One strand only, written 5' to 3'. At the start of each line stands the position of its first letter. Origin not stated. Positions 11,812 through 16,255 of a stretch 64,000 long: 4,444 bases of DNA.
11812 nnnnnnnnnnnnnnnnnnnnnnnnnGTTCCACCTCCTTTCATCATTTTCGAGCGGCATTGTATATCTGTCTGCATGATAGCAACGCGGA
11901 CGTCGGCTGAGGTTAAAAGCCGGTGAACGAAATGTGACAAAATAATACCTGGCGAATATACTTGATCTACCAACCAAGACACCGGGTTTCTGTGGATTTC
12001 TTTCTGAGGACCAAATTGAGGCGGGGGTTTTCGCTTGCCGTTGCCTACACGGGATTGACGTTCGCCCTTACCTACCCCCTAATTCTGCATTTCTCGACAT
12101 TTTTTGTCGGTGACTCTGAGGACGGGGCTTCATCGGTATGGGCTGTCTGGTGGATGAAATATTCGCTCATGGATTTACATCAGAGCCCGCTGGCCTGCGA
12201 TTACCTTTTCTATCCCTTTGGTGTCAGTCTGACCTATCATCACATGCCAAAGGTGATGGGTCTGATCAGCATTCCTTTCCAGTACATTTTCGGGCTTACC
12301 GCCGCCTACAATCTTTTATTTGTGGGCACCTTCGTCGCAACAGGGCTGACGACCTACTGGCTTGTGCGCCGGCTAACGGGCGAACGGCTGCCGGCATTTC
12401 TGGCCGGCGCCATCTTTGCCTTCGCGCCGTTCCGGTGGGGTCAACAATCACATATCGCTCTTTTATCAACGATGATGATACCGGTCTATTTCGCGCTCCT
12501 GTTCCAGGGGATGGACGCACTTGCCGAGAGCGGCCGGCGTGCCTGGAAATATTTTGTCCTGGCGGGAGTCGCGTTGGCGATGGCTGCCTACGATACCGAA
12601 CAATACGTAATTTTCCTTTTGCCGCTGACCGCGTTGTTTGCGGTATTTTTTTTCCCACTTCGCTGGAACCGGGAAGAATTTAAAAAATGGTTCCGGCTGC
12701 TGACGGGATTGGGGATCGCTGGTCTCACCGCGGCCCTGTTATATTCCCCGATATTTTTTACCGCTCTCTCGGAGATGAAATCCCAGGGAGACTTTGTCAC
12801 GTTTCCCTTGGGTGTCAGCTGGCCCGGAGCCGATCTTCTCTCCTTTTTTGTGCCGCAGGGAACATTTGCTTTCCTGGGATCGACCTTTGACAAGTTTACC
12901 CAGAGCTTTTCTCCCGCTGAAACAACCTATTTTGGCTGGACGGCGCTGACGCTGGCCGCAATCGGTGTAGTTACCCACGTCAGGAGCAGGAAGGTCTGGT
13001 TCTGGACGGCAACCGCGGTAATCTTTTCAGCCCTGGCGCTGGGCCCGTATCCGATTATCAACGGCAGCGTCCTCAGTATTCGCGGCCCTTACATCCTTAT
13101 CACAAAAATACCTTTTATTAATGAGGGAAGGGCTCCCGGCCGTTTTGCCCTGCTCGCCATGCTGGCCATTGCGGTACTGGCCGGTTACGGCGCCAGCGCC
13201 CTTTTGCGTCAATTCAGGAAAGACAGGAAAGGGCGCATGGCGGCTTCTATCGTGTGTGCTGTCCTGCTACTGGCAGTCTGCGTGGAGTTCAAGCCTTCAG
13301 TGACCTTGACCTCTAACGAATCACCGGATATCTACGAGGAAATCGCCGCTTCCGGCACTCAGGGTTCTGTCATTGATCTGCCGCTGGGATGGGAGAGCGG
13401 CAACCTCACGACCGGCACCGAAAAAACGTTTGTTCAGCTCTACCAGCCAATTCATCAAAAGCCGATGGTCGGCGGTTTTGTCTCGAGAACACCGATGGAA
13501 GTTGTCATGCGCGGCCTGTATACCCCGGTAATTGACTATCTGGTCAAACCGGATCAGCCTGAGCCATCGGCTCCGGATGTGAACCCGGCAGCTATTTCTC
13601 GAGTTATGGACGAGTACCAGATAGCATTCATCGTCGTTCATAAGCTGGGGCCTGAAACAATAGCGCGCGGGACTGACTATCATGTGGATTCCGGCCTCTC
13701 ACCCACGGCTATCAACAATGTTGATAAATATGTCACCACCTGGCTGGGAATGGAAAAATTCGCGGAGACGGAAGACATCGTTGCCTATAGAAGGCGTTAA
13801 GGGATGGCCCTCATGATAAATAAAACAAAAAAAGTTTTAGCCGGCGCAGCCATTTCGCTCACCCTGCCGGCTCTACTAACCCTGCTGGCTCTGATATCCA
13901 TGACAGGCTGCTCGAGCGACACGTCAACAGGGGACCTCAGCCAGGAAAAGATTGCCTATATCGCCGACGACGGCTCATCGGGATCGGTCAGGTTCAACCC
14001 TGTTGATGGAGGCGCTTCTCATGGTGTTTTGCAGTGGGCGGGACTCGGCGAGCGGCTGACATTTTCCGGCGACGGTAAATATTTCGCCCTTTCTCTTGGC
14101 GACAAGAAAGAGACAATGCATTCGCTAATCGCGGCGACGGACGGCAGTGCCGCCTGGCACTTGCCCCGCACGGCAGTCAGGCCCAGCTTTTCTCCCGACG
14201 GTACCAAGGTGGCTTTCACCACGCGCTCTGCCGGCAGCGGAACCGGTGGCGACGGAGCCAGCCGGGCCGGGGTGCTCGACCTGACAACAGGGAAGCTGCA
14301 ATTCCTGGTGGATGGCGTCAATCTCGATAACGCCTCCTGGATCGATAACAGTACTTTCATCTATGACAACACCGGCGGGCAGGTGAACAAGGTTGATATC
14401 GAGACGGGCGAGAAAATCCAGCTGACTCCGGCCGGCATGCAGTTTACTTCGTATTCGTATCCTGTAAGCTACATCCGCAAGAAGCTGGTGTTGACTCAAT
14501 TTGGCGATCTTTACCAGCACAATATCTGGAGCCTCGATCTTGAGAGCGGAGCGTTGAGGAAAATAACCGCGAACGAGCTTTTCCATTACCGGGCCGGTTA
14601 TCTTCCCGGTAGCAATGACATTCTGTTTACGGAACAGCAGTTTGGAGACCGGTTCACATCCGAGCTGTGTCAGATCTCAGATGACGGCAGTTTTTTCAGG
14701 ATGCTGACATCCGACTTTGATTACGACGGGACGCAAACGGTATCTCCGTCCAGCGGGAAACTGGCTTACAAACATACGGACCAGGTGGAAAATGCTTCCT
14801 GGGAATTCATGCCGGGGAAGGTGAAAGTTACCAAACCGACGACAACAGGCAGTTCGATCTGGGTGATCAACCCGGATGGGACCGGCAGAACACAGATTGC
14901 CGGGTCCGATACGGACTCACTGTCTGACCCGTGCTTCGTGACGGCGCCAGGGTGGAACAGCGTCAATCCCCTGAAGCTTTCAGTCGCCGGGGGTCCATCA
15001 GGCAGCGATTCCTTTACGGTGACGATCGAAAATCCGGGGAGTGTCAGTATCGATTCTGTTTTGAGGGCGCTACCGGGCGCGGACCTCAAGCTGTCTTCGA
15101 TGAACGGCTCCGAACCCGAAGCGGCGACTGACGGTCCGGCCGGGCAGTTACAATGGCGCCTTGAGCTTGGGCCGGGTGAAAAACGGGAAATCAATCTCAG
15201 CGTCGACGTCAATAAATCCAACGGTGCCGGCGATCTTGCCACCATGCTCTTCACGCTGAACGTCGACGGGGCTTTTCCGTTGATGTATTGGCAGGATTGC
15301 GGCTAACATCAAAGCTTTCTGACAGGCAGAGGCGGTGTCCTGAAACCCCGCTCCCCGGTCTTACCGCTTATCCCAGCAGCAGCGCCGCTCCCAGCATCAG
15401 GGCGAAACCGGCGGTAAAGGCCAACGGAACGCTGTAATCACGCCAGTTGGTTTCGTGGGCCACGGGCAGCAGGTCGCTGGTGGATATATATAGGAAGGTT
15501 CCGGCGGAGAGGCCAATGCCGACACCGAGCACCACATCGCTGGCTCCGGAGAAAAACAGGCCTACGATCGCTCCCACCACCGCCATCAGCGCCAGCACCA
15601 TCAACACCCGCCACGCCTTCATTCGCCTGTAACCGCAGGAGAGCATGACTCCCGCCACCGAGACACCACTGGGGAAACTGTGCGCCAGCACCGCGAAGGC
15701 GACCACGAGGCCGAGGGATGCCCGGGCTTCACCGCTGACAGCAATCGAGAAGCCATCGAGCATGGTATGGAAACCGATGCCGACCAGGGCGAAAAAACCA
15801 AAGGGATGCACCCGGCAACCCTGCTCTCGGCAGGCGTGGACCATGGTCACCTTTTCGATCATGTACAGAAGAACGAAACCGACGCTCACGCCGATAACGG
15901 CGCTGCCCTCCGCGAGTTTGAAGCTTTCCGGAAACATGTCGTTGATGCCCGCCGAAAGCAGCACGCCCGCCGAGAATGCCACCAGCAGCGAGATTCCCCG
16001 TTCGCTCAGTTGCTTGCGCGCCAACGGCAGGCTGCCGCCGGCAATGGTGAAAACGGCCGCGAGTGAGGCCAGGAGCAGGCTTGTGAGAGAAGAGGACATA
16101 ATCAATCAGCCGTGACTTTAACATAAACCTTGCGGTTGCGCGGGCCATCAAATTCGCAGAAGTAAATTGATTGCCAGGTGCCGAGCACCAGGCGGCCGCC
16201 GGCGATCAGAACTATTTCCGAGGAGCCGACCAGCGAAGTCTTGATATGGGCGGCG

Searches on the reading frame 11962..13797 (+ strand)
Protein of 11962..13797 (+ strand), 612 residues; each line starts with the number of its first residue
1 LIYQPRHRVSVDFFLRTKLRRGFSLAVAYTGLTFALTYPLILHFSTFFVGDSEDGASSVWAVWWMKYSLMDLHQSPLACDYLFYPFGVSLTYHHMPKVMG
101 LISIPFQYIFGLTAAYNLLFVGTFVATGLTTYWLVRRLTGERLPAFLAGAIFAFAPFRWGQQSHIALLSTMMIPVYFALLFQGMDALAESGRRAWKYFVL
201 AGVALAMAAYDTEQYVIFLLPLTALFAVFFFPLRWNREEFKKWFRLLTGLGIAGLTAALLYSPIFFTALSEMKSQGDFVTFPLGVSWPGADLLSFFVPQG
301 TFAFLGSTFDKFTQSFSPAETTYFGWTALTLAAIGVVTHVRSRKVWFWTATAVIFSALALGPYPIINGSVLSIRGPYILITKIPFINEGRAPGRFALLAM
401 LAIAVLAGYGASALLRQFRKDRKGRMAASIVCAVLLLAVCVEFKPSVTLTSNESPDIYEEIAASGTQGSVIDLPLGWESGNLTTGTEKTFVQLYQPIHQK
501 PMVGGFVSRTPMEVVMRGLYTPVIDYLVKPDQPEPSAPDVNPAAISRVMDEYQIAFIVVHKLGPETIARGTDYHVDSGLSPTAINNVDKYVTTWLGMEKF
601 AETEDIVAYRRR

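Call 24: search_protein_families(library=pfam, proteins=[window:11962-13797:+], max_evalue=0.01)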
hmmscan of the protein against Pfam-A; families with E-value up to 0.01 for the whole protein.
window:11962-13797:+ (612 aa): 1 family
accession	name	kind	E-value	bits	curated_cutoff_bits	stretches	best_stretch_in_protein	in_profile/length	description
PF20176.3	DUF6541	-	4.7e-07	28.9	29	1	114-358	181-407/646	Family of unknown function (DUF6541)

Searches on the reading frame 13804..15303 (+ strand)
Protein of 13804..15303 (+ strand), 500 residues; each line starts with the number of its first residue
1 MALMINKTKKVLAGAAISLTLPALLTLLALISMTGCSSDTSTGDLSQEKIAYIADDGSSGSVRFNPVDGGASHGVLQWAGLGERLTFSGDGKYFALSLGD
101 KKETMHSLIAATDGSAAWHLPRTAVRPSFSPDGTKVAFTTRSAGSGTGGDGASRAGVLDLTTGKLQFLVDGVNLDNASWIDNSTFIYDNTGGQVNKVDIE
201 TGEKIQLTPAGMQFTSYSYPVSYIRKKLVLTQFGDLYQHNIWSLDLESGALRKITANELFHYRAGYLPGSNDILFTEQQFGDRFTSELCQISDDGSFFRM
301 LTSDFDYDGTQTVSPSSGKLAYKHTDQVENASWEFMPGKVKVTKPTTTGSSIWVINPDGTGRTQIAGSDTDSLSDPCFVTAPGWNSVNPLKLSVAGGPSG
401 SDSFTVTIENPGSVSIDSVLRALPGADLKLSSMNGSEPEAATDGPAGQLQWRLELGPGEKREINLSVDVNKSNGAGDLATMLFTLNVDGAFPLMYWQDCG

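Call 24: search_protein_families(library=pfam, proteins=[window:13804-15303:+], max_evalue=0.01)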
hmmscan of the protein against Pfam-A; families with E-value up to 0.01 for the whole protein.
window:13804-15303:+ (500 aa): 1 family
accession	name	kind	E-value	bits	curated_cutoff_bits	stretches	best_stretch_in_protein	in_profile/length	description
PF07676.18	PD40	-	0.00034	20.9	20.9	0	126-143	13-30/38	WD40-like Beta Propeller Repeat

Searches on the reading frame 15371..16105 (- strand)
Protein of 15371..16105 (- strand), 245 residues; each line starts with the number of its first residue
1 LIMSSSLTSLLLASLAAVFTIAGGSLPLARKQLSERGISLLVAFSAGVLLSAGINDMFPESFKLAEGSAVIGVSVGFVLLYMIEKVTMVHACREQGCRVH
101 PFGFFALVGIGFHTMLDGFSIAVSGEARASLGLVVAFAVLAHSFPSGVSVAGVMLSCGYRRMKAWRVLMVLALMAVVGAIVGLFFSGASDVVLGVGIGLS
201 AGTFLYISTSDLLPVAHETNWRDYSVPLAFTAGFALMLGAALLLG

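Call 24: search_protein_families(library=pfam, proteins=[window:15371-16105:-], max_evalue=0.01)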
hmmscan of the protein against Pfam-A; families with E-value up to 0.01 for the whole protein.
window:15371-16105:- (245 aa): 1 family
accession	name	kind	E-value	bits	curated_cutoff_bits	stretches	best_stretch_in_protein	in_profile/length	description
PF02535.28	Zip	-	3.7e-30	105.7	35.1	2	93-241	168-317/323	ZIP Zinc transporter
